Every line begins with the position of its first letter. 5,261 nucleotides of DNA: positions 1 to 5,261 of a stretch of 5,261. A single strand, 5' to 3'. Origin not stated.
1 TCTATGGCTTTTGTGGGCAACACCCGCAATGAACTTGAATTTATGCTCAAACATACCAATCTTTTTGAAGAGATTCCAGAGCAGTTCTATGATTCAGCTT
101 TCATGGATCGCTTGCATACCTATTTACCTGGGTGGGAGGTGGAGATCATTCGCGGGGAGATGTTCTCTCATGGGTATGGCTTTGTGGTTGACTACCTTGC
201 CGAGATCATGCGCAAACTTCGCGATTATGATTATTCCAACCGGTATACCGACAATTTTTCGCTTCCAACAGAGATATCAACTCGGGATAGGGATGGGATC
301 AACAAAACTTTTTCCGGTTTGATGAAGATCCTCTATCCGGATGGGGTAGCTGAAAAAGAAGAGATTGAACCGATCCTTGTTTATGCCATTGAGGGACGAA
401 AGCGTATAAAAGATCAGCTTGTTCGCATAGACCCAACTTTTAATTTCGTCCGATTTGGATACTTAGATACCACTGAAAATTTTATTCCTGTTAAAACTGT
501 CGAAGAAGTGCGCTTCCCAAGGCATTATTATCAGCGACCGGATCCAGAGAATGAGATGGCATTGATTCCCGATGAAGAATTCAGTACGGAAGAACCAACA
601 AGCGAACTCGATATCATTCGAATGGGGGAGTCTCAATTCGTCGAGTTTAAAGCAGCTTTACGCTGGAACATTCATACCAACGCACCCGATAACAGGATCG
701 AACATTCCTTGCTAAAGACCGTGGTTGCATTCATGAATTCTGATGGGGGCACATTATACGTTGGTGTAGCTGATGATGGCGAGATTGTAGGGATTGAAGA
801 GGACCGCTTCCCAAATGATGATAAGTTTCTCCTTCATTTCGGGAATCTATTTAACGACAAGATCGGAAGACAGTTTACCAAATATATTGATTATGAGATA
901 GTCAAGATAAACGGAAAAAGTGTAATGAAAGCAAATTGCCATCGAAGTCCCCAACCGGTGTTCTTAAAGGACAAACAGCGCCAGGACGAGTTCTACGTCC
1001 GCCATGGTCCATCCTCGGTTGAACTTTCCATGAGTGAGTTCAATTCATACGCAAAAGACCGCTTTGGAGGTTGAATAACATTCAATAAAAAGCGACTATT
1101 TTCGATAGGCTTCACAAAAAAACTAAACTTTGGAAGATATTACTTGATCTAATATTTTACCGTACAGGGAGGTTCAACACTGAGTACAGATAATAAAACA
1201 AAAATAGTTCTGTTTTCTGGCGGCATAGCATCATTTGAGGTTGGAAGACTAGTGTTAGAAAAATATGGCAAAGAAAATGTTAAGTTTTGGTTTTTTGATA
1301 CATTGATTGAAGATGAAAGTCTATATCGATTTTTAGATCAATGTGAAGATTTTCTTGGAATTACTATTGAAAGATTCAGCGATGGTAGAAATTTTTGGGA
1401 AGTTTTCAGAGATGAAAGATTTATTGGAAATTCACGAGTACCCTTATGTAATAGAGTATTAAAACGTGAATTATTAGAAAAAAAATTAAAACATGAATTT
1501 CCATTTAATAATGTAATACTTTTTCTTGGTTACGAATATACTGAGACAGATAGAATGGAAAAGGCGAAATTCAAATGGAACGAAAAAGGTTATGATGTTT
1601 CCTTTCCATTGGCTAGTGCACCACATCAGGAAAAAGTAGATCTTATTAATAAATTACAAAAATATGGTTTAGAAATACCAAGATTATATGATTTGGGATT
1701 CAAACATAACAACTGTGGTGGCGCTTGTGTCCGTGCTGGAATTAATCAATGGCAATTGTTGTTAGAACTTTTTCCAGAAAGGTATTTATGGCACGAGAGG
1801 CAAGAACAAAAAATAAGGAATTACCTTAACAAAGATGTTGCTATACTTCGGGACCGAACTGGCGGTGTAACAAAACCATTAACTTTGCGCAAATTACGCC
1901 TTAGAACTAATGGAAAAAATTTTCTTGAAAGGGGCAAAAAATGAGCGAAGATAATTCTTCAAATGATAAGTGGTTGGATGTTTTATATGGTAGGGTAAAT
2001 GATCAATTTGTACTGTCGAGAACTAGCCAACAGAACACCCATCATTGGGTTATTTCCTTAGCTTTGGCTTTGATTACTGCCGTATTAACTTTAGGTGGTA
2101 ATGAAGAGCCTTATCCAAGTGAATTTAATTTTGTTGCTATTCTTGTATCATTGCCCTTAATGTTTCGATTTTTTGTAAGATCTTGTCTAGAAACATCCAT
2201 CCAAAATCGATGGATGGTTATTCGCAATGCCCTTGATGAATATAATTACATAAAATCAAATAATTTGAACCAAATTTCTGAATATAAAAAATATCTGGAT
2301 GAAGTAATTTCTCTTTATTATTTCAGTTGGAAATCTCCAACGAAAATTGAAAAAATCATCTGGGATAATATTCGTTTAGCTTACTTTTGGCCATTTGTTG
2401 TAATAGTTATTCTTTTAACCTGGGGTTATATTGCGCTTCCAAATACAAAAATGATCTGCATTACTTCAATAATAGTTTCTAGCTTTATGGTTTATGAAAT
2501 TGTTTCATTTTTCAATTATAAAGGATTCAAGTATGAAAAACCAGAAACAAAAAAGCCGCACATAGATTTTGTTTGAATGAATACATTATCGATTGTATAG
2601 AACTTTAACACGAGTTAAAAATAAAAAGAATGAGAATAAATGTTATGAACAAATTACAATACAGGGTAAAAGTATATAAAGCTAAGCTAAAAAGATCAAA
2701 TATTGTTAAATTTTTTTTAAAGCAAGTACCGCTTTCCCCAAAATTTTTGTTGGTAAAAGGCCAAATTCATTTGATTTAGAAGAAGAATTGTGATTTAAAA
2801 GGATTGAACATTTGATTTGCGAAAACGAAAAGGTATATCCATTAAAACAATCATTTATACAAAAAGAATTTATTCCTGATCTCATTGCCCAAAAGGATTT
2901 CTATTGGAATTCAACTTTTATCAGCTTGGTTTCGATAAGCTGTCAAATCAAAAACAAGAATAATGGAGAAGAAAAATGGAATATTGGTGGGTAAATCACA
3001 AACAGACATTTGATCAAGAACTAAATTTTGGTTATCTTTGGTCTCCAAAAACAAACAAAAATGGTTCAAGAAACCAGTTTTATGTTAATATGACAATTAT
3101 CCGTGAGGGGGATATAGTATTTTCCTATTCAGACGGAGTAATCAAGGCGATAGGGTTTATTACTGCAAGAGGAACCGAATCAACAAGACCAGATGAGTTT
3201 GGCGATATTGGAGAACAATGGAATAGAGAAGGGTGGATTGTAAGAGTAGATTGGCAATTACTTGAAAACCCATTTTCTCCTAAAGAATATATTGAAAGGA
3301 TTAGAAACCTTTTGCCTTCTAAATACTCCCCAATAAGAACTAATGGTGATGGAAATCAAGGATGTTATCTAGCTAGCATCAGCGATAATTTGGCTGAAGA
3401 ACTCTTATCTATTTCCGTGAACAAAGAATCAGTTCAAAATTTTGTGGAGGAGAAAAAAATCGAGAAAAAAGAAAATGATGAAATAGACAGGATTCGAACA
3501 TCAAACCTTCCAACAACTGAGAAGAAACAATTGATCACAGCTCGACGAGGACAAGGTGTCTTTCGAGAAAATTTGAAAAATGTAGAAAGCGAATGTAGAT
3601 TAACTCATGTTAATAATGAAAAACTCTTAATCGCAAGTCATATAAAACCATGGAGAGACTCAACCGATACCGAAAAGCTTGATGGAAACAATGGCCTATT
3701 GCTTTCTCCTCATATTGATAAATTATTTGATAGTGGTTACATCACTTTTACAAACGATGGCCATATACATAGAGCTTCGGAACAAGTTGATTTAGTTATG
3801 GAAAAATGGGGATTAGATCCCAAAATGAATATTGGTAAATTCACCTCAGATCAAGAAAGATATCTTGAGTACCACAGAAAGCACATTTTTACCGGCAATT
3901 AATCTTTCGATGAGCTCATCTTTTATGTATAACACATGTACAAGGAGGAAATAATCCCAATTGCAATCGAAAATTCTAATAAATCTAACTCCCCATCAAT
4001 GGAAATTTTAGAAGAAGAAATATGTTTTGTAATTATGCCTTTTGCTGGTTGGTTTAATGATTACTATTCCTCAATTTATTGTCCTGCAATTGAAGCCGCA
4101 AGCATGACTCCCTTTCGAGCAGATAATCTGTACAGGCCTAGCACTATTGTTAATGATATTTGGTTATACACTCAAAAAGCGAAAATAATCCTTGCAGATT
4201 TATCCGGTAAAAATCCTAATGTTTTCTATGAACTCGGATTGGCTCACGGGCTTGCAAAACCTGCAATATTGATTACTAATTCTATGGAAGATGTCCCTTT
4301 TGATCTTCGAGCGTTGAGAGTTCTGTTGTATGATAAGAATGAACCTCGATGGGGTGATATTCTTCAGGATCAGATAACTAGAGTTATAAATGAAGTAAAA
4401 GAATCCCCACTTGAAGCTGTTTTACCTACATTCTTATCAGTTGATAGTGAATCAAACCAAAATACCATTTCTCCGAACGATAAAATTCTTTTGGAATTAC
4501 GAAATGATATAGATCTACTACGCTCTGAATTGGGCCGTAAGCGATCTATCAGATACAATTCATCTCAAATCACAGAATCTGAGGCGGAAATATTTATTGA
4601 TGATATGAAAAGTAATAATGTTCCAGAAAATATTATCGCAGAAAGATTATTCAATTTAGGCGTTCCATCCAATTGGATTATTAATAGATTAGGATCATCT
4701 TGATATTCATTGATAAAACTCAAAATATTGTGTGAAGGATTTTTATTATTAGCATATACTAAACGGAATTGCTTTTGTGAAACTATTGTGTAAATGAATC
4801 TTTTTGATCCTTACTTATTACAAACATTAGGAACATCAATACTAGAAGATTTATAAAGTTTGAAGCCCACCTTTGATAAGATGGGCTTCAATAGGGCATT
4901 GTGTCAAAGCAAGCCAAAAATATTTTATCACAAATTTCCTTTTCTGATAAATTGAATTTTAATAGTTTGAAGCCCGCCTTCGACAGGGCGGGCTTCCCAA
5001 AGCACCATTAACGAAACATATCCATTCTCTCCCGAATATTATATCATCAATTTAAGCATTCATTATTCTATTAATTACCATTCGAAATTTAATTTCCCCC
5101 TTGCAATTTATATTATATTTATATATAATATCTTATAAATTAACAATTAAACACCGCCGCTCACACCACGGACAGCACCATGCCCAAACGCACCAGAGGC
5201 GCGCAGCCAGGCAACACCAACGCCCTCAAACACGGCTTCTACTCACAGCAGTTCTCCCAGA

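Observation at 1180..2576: Candidate new two-gene defence system: PP-loop/Fe-S enzyme translationally coupled to a 4-TM membrane protein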

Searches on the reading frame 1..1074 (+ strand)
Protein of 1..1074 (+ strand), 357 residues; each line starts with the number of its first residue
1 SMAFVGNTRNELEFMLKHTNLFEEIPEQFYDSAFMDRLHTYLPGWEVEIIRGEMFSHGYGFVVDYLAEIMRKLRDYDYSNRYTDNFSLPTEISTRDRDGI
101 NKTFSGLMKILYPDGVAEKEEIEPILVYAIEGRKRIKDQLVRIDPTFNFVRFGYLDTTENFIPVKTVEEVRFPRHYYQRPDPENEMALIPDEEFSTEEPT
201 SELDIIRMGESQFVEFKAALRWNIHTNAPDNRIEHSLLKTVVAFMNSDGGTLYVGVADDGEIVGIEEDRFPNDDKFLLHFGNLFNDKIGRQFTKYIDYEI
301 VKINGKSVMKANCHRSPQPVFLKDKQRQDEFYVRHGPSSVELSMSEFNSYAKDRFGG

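Call 5: search_protein_families(library=pfam, proteins=[window:1-1074:+], max_evalue=0.1)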
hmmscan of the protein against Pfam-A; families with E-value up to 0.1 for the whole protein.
window:1-1074:+ (357 aa): 2 families
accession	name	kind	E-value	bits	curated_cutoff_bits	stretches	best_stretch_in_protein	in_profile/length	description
PF13337.12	BrxL_ATPase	-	2.2e-51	174.9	25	1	1-150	160-310/313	Lon-like protease BrxL-like, ATPase domain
PF04326.19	SLFN_AlbA_2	-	1.1e-21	77.9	25.3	1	210-342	1-117/118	Schlafen, AlbA_2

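Call 6: search_protein_families(library=padloc, proteins=[window:1-1074:+], max_evalue=0.1)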
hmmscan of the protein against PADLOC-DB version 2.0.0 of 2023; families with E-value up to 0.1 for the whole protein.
window:1-1074:+ (357 aa): 6 families
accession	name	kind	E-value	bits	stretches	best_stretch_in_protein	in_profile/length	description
PDLC02508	BrxL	-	1.5e-81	272.7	1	1-192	312-508/698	BrxL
PDLC02506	BrxL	-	2.8e-51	172.6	1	1-161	316-481/680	BrxL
PDLC02509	BrxL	-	6.7e-37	125.3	1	1-162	362-527/535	BrxL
PDLC02505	BrxL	-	1.4e-21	75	1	4-148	319-469/482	BrxL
PDLC02507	BrxL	-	5.3e-10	36.7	1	13-146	330-466/482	BrxL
PDLC02394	pAgo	-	0.0033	13.2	1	210-287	27-109/1121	-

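Call 7: search_protein_families(library=ncbifam, proteins=[window:1-1074:+], max_evalue=0.1)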
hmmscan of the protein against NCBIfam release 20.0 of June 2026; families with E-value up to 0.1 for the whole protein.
window:1-1074:+ (357 aa): 2 families
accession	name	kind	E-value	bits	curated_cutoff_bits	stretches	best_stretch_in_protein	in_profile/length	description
TIGR02688.1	TIGR02688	equivalog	3.4e-54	184.2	329.3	1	1-145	305-449/449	BREX system Lon protease-like protein BrxL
TIGR02653.1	Lon_rel_chp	hypoth_equivalog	3.2e-45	154.6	628.25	1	1-160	311-475/675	protease Lon-related BREX system protein BrxL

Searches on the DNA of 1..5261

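Call 71: search_rna_families(source=window, threshold=gathering)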
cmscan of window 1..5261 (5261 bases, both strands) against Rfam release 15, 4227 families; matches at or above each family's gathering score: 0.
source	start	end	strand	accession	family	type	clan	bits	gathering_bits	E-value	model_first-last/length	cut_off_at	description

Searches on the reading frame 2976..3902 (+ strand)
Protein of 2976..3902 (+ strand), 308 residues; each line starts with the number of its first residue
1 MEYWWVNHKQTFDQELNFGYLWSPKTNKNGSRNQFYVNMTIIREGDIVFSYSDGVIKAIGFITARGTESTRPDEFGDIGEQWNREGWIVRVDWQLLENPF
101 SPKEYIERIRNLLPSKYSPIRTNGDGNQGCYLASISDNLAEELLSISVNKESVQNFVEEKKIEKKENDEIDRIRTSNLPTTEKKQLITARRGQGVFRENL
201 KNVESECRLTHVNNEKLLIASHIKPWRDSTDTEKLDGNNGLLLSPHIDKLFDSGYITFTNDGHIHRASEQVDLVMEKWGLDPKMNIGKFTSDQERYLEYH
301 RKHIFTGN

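Call 5: search_protein_families(library=pfam, proteins=[window:2976-3902:+], max_evalue=0.1)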
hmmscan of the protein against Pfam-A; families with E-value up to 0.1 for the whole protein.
window:2976-3902:+ (308 aa): 3 families
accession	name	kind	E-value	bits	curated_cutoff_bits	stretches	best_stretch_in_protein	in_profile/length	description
PF13391.12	HNH_2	-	6.8e-12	45.5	21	1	207-258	1-65/66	HNH endonuclease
PF22445.1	Ssol_1539-like_2nd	-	0.011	15.7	27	1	164-193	12-39/45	Ssol_1539-like, second domain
PF02815.25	MIR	-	0.065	13.6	25.6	0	129-224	79-157/185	MIR domain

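Call 6: search_protein_families(library=padloc, proteins=[window:2976-3902:+], max_evalue=0.1)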
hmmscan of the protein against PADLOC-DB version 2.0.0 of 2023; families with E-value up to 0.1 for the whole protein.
window:2976-3902:+ (308 aa): 3 families
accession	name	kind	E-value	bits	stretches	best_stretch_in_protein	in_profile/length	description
PDLC04132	HNH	-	4.2e-24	83.1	1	154-307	116-274/286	-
PDLC03546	HNH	-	5.2e-19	66.3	1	177-306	142-278/282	Type II restriction enzyme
PDLC03529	REase_II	-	1.1e-17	62.4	1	197-303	277-379/389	Type II restriction enzyme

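Call 7: search_protein_families(library=ncbifam, proteins=[window:2976-3902:+], max_evalue=0.1)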
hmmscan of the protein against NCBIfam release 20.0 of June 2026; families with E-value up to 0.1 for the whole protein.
window:2976-3902:+ (308 aa): 3 families
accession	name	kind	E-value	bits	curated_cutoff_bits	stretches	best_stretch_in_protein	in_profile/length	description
NF045952.1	MAG4270_fam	hypoth_equivalog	7.7e-08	31.8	53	1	143-300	195-365/366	MAG4270 family putative restriction endonuclease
TIGR03729.1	acc_ester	subfamily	0.0002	20.9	148.25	1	197-272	149-226/239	putative phosphoesterase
NF045808.1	PT-DNA_restrict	exception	0.0048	16.1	180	1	217-305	192-283/284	phosphorothioated DNA-binding restriction endonuclease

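Call 122: search_solved_structures(query=window:2976-3902:+, max_evalue=0.1)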
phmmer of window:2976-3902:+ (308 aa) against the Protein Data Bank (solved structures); distinct sequences matched with E-value up to 0.1: 1.
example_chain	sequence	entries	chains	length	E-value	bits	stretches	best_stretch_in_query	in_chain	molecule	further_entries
6yex_A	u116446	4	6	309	6.3e-84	284.7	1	1-305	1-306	HNH endonuclease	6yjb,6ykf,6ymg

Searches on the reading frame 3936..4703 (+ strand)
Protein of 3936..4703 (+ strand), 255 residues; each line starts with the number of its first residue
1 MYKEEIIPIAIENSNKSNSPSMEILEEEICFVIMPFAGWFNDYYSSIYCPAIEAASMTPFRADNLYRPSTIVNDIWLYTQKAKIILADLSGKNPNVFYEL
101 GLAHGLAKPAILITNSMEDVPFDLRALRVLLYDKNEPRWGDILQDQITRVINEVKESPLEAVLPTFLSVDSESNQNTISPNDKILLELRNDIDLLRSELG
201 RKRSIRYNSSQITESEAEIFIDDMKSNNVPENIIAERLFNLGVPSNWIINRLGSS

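Call 5: search_protein_families(library=pfam, proteins=[window:3936-4703:+], max_evalue=0.1)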
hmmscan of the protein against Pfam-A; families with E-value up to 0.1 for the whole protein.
window:3936-4703:+ (255 aa): 1 family
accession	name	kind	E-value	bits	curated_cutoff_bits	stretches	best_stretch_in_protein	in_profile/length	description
PF05014.21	Nuc_deoxyrib_tr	-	0.046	14.3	28.8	0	80-119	61-102/117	Nucleoside 2-deoxyribosyltransferase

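Call 6: search_protein_families(library=padloc, proteins=[window:3936-4703:+], max_evalue=0.1)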
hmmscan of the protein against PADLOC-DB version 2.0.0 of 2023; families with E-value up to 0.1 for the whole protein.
window:3936-4703:+ (255 aa): 1 family
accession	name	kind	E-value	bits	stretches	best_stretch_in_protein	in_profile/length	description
PDLC00733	Effector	-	4.4e-10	36.9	1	64-134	286-356/388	TIR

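Call 7: search_protein_families(library=ncbifam, proteins=[window:3936-4703:+], max_evalue=0.1)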
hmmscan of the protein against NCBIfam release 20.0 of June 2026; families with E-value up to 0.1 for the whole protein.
window:3936-4703:+ (255 aa): 1 family
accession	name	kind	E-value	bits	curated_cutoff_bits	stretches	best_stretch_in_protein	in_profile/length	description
NF045965.1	RibF_rel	equivalog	0.072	12.5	200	1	174-250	58-132/279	FAD synthase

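Call 121: search_solved_structures(query=window:3936-4703:+, max_evalue=1)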
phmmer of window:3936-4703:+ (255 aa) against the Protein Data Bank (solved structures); distinct sequences matched with E-value up to 1: 1.
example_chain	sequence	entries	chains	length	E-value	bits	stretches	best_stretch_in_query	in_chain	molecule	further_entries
7bkb_F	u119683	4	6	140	0.91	12.4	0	105-160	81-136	F420-non-reducing hydrogenase subunit D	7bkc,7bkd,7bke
